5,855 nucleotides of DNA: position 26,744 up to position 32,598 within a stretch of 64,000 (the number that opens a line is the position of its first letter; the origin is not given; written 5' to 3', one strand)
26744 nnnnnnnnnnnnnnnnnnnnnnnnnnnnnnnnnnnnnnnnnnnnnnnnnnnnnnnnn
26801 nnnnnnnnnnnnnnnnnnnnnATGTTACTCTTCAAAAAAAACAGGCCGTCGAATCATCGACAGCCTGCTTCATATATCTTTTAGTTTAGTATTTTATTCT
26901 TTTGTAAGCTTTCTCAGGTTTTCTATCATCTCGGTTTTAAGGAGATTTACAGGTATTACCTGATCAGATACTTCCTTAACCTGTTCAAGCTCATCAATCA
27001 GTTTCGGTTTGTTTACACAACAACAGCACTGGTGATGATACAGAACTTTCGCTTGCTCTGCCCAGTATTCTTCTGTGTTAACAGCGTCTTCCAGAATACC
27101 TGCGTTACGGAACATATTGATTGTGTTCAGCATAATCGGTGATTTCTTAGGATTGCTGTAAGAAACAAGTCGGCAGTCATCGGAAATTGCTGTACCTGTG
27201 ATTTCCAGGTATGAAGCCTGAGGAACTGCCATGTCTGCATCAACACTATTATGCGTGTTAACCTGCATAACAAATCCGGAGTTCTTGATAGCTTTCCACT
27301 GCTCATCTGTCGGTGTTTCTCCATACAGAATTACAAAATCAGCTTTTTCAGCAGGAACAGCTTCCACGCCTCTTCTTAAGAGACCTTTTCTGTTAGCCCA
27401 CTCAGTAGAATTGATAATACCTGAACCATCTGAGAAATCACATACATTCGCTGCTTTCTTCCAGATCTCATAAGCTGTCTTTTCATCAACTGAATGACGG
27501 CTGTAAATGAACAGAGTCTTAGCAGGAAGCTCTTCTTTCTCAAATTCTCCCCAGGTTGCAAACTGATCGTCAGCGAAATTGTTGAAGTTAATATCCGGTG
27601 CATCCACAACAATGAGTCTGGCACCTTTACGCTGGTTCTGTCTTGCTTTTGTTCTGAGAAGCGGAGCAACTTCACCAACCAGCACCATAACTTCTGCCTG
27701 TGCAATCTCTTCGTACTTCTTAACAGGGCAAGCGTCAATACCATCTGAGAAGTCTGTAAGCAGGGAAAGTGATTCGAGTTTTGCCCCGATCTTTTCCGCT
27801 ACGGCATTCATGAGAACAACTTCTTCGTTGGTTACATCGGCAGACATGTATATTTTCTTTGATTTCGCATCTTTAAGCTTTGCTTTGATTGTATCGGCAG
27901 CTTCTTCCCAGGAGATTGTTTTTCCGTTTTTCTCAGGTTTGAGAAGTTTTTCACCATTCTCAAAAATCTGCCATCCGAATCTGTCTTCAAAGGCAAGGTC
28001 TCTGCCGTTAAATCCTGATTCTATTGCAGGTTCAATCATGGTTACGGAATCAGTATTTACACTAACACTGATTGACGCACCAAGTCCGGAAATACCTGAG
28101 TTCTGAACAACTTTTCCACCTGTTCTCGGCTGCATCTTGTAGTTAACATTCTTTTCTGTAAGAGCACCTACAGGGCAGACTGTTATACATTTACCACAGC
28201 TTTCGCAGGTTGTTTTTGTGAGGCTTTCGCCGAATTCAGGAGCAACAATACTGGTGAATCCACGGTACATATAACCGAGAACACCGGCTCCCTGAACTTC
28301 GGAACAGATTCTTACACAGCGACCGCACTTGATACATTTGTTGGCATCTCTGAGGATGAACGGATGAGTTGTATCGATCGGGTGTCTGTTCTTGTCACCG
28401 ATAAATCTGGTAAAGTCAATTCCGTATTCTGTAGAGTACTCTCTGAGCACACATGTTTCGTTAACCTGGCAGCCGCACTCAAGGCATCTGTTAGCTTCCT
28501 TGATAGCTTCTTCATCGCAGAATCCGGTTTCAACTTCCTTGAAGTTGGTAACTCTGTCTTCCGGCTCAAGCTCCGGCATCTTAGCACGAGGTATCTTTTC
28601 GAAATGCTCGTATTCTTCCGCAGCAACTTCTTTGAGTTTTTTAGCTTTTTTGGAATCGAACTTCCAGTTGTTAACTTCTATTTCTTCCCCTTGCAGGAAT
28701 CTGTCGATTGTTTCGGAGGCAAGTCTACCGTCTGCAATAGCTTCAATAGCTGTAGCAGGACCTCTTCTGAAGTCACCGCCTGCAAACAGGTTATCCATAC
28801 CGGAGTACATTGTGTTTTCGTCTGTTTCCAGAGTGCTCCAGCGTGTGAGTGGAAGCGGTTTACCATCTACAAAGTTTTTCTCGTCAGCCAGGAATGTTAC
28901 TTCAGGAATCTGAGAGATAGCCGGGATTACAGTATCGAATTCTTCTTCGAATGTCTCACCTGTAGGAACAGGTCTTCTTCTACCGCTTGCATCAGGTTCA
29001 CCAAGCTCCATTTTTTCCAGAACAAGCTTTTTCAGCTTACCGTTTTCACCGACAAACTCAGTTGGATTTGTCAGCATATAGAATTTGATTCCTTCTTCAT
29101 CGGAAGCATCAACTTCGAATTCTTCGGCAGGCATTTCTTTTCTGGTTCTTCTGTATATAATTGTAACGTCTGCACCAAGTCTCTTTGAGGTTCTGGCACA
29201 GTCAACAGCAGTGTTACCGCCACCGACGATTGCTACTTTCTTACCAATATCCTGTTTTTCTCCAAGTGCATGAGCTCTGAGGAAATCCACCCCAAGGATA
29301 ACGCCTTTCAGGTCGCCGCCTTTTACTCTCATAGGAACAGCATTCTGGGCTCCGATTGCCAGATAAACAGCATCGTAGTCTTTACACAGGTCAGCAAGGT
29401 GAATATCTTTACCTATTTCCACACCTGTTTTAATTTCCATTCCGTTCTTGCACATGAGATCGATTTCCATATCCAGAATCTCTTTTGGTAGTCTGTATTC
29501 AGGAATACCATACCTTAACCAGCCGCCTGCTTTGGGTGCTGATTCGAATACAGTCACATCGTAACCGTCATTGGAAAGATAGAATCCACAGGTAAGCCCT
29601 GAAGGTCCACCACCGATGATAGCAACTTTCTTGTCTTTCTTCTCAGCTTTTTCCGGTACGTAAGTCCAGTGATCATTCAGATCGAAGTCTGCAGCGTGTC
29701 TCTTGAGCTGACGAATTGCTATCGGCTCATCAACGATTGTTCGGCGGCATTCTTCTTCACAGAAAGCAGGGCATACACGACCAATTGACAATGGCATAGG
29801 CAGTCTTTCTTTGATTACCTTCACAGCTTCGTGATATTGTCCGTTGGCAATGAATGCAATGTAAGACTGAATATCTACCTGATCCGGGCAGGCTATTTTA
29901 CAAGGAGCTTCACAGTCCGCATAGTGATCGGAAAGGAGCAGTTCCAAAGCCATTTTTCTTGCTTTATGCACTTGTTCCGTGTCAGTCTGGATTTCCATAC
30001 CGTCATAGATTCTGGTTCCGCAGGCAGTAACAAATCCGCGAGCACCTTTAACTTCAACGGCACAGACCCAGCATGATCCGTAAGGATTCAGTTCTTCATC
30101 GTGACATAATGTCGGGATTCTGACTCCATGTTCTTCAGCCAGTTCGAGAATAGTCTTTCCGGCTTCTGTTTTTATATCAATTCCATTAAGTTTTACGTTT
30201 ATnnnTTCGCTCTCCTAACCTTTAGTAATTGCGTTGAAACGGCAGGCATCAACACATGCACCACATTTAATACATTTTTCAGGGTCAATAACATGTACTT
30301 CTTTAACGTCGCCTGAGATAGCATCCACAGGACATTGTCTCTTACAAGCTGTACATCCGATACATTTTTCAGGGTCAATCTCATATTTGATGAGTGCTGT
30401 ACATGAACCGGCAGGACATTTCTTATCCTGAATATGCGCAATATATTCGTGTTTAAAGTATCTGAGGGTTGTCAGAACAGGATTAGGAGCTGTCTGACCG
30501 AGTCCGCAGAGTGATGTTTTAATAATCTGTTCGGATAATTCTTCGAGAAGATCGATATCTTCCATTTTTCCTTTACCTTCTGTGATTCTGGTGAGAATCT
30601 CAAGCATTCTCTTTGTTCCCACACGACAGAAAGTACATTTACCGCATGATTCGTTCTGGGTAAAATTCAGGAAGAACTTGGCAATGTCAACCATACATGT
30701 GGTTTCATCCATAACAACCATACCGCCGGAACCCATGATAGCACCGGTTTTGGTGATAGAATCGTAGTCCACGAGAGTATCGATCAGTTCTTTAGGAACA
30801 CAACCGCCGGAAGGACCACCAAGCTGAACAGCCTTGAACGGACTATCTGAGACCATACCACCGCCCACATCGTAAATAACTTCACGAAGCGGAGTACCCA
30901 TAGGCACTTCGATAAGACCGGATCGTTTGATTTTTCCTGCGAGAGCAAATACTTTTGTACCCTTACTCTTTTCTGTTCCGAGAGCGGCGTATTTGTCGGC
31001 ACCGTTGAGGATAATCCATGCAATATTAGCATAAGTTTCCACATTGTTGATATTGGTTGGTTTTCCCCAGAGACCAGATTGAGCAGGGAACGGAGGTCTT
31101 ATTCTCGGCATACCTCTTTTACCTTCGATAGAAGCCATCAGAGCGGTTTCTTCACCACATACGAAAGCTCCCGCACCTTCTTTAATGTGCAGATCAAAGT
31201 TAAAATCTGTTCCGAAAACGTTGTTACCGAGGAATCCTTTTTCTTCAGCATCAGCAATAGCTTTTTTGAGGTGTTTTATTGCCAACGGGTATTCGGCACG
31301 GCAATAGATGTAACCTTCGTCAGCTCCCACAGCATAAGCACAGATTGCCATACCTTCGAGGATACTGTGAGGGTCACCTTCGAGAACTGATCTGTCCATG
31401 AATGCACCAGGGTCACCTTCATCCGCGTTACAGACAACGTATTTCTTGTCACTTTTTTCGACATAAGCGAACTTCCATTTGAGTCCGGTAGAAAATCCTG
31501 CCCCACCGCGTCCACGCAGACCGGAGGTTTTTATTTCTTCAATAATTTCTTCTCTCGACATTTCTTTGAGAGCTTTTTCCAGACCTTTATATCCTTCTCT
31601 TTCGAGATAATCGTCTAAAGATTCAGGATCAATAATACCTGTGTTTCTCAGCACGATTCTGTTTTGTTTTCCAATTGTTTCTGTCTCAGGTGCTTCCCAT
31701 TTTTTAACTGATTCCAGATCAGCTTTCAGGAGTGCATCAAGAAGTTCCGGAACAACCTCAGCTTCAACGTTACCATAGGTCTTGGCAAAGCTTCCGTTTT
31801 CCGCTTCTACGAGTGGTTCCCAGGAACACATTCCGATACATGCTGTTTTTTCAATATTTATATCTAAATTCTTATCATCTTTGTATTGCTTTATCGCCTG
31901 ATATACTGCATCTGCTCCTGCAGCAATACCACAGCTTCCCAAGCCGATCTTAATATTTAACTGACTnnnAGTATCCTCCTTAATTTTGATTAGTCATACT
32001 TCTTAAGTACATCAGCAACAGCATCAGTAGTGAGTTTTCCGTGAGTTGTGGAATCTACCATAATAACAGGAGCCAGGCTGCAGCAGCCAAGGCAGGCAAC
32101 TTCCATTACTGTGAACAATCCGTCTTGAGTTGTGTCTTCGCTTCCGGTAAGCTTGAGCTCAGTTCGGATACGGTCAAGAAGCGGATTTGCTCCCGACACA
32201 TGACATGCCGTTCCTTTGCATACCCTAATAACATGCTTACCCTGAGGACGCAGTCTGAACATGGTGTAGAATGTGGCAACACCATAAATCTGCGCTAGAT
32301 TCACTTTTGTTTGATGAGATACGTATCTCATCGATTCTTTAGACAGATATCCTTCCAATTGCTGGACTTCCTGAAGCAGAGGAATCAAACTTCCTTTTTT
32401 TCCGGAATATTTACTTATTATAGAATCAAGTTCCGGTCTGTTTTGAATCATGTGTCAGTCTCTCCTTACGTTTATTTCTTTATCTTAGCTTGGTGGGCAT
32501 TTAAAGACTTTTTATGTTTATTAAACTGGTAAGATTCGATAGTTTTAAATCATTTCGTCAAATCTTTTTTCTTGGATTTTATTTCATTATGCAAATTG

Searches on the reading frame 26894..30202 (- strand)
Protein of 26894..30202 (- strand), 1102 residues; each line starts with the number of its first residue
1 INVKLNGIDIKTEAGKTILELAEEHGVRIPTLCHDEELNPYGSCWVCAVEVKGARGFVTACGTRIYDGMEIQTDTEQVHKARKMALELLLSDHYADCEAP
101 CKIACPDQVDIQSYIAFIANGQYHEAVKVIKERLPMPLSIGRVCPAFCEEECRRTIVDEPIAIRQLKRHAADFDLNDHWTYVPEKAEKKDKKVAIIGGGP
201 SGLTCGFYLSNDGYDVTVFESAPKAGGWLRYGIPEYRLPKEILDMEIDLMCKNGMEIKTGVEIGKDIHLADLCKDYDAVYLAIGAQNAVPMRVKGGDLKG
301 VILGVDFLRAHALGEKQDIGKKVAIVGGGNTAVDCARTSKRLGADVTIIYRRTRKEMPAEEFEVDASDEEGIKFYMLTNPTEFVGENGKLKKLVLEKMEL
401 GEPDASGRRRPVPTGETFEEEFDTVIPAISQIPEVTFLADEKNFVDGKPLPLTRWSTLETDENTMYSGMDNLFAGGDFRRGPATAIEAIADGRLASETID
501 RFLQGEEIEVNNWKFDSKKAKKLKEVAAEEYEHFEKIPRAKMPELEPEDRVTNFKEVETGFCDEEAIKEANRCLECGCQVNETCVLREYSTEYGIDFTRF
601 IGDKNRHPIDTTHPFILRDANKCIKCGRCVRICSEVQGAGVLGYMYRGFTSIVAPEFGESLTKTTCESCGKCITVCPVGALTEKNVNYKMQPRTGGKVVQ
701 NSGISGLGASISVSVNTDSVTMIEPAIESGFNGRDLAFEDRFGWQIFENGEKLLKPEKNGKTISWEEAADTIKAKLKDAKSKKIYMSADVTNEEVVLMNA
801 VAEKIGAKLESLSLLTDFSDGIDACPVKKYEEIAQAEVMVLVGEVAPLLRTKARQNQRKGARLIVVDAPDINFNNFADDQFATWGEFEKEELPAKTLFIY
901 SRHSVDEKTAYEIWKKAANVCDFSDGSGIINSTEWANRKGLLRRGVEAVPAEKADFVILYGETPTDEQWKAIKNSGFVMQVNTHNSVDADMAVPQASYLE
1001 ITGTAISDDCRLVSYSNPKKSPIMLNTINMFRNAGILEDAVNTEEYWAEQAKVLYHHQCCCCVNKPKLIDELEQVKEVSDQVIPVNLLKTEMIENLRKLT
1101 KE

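Call 11: search_protein_families(library=pfam, proteins=[window:26894-30202:-], max_evalue=0.001)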
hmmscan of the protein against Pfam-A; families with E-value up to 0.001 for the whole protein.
window:26894-30202:- (1102 aa): 22 families
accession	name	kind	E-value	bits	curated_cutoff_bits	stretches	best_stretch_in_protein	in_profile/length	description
PF07992.20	Pyr_redox_2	-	1.2e-30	107.4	26.1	1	191-492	1-291/291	Pyridine nucleotide-disulphide oxidoreductase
PF14691.11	Fer4_20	-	6.1e-21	74.8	25.8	1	96-176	26-110/113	Dihydroprymidine dehydrogenase domain II, 4Fe-4S cluster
PF00070.33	Pyr_redox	-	3.5e-15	56.7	22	1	322-396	1-80/82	Pyridine nucleotide-disulphide oxidoreductase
PF13510.11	Fer2_4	-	9.9e-15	54.8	22.8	1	1-75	4-81/82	2Fe-2S iron-sulfur cluster binding domain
PF13450.12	NAD_binding_8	-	2.5e-11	44.1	21.9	1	195-230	1-36/68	NAD(P)-binding Rossmann-like domain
PF22117.2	Fer4_Nqo3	-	8.1e-11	42.4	27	1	614-682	2-67/67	NADH-quinone oxidoreductase subunit 3, ferredoxin-like domain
PF13738.12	Pyr_redox_3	-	5.8e-10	39.3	30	1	320-356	164-200/305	Pyridine nucleotide-disulphide oxidoreductase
PF01266.30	DAO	-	1.8e-07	31.5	27.9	1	192-227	1-44/353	FAD dependent oxidoreductase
PF12838.12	Fer4_7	-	2.6e-07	31.5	27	1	622-680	1-52/52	4Fe-4S dicluster domain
PF00384.28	Molybdopterin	-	5.7e-07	29.3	24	1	761-1012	15-327/353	Molybdopterin oxidoreductase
PF12837.12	Fer4_6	-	1.3e-06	28.4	25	1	616-635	2-21/24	4Fe-4S binding domain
PF03486.20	HI0933_like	-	3.7e-06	27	50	1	192-226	2-36/244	HI0933-like protein Rossmann domain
PF13237.11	Fer4_10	-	1.2e-05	25.6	25.5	1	663-686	6-31/53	4Fe-4S dicluster domain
PF13241.12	NAD_binding_7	-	3.1e-05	24.9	22.1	0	320-356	7-43/104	Putative NAD(P)-binding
PF01946.23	Thi4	-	3.7e-05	23.5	26.2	1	189-227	16-55/235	Thi4 family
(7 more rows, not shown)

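Call 56: find_related_loci(query=window:26894-30202:-, collection=genome_contigs, flank=8000)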
Query window:26894-30202:- (1102 aa) in genome_contigs; peptide patterns used: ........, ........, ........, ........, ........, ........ (x = any residue, [..] = any of these).
29 stretches matched a pattern; 5 encode a relative of the query (tblastn E <= 1e-3); 5 distinct loci.
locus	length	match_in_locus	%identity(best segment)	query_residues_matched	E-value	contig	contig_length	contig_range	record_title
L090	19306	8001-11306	98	1-1102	0e+0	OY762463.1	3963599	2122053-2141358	MAG: Candidatus Cloacimonadales bacterium isolate 65c66405-a38e-4cb1-a3a4-7640fae4a1c6 genome assembly, chromosome: 1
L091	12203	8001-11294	59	1-1102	0e+0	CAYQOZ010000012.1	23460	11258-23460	MAG TPA_asm: uncultured Candidatus Cloacimonadota bacterium isolate SRP077602_co7_565 genome assembly, contig: NODE_1085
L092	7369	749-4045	55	1-1083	0e+0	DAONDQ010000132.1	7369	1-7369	MAG TPA_asm: Candidatus Cloacimonadota bacterium isolate AMR_MDS_3891 NODE_11670_length_7369_cov_4.826771, whole genome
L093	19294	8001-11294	58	1-1102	0e+0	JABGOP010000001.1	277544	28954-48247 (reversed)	MAG: Candidatus Cloacimonadota bacterium isolate co234_bin10 NODE_26_length_277544_cov_12.268785, whole genome shotgun s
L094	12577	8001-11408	58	1-1102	0e+0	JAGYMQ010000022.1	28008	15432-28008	MAG: Candidatus Cloacimonadota bacterium isolate M55B123 k51_1661146_flag_0_multi_366.0765_len_28008, whole genome shotg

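Call 63: search_protein_families(library=pfam, proteins=[L090:573-2222:+, L090:3364-4575:-, L090:4616-5392:-], max_evalue=0.001)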
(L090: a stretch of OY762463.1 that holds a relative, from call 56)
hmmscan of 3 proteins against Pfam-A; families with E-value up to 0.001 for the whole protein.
L090:573-2222:+ (550 aa): 4 families
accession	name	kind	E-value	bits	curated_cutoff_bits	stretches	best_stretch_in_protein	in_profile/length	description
PF13860.13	FlgD_ig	-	6.4e-09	36.1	27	1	475-533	12-71/79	FlgD Ig-like domain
PF18962.6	Por_Secre_tail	-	4.7e-07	30.4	27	1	467-546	2-73/75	Secretion system C-terminal sorting domain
PF13585.12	CHU_C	-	1.3e-05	25.7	27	1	476-540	19-76/86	CHU_C Type IX secretion signal domain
PF07494.17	Reg_prop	-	0.00027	21.2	20.4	0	401-419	4-22/24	Two component regulator propeller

L090:3364-4575:- (403 aa): 0 families

L090:4616-5392:- (258 aa): 0 families

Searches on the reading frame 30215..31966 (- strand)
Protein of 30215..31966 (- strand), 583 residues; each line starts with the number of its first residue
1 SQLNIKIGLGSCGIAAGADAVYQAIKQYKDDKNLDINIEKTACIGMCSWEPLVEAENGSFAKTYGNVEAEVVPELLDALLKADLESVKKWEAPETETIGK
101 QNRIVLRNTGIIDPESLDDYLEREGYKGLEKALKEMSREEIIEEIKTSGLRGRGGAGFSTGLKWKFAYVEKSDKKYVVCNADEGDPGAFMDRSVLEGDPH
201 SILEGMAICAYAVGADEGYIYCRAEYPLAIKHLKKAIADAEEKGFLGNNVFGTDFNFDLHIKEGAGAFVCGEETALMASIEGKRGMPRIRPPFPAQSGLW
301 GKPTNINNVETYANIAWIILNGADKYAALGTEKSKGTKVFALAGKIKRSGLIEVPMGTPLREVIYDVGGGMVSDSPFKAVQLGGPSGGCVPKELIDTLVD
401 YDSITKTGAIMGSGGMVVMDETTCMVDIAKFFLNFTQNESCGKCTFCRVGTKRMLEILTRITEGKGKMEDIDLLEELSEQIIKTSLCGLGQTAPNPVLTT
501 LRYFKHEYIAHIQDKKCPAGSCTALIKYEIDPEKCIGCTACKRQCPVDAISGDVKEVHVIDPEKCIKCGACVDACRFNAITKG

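Call 11: search_protein_families(library=pfam, proteins=[window:30215-31966:-], max_evalue=0.001)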
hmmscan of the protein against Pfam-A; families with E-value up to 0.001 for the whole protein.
window:30215-31966:- (583 aa): 12 families
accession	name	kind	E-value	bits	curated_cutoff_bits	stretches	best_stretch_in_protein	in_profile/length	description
PF01512.22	Complex1_51K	-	4.3e-49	166.7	31.2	1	145-316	1-149/150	Nuo51 FMN-binding domain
PF10589.14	NADH_4Fe-4S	-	3.1e-35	120.4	23.5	1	427-511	1-85/85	NADH-ubiquinone oxidoreductase-F iron-sulfur binding region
PF00037.32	Fer4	-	1.1e-14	54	21.1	2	559-581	2-24/24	4Fe-4S binding domain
PF13237.11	Fer4_10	-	1.3e-09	38.3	25.5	1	528-575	2-52/53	4Fe-4S dicluster domain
PF14697.11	Fer4_21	-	1e-08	35.6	35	1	529-580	2-57/59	4Fe-4S dicluster domain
PF12838.12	Fer4_7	-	1.1e-08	35.9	27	1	534-579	1-52/52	4Fe-4S dicluster domain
PF12837.12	Fer4_6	-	3.9e-08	33.3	25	2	559-580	3-24/24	4Fe-4S binding domain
PF12797.12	Fer4_2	-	1.8e-07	31.1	24.5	2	558-575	3-20/22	4Fe-4S binding domain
PF13187.11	Fer4_9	-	2.8e-07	30.9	27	1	534-580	1-52/52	4Fe-4S dicluster domain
PF10531.15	SLBB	-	2.6e-06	27.6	27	1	340-387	2-52/55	SLBB domain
PF12800.12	Fer4_4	-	2.1e-05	24.9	24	1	562-577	1-16/17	4Fe-4S binding domain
PF13183.11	Fer4_8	-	0.00012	23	27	0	533-547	3-17/68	4Fe-4S dicluster domain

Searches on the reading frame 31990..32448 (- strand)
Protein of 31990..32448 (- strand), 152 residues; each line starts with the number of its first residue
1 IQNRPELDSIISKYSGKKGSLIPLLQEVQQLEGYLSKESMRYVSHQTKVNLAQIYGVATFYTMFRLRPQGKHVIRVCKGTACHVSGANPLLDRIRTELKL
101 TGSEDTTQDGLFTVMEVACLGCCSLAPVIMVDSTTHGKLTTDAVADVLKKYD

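Call 11: search_protein_families(library=pfam, proteins=[window:31990-32448:-], max_evalue=0.001)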
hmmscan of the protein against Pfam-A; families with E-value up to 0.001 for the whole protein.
window:31990-32448:- (152 aa): 1 family
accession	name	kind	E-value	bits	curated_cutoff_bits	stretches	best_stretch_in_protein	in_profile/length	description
PF01257.25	2Fe-2S_thioredx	-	6.4e-51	172.5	24.8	1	8-151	2-144/145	Thioredoxin-like [2Fe-2S] ferredoxin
